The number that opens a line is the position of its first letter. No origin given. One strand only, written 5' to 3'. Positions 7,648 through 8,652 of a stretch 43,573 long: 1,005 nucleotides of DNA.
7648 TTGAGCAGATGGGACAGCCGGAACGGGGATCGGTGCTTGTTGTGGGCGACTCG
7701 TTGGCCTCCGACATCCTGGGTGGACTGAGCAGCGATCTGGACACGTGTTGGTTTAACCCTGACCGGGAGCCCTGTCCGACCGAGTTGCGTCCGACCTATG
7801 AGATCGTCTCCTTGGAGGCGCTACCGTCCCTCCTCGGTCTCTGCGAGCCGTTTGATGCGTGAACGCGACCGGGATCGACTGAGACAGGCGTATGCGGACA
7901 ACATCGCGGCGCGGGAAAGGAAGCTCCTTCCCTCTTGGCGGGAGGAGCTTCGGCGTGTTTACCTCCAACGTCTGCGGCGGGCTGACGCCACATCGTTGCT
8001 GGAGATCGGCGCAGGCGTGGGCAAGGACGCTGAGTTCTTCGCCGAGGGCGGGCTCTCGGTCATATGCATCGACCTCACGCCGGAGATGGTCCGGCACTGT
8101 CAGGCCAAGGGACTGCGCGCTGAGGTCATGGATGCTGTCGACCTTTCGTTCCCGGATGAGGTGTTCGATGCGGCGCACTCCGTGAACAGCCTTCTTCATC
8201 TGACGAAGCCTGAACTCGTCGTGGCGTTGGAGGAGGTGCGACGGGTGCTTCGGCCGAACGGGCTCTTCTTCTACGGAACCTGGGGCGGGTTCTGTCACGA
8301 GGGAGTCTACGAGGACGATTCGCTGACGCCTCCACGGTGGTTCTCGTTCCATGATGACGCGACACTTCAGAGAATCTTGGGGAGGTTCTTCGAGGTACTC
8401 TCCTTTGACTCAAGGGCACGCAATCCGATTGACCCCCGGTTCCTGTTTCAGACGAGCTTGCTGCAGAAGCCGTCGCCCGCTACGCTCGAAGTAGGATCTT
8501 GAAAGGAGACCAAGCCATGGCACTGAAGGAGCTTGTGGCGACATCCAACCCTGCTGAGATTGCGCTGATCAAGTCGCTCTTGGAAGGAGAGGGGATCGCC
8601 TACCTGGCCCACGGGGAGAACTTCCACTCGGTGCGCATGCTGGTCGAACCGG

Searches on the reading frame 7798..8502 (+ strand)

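Call 7: search_protein_families(library=pfam, proteins=[window:7798-8502:+], max_evalue=0.001)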
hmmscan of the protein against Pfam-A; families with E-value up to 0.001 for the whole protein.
window:7798-8502:+ (234 aa): 6 families
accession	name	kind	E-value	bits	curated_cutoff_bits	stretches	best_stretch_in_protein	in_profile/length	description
PF08241.18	Methyltransf_11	-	1.3e-18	67.8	21.2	1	68-158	1-94/95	Methyltransferase domain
PF13649.12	Methyltransf_25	-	3.9e-18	66.4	27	1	68-155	2-97/97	Methyltransferase domain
PF08242.18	Methyltransf_12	-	9.1e-13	49.2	30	1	68-157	1-98/98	Methyltransferase domain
PF13489.12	Methyltransf_23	-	1e-11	45.3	27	1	56-196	13-156/164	Methyltransferase domain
PF13847.12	Methyltransf_31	-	1.5e-07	31.6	27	1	63-158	3-108/145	Methyltransferase domain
PF03141.22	Methyltransf_29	-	2.8e-05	23.3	23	1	98-160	155-218/506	Putative S-adenosyl-L-methionine-dependent methyltransferase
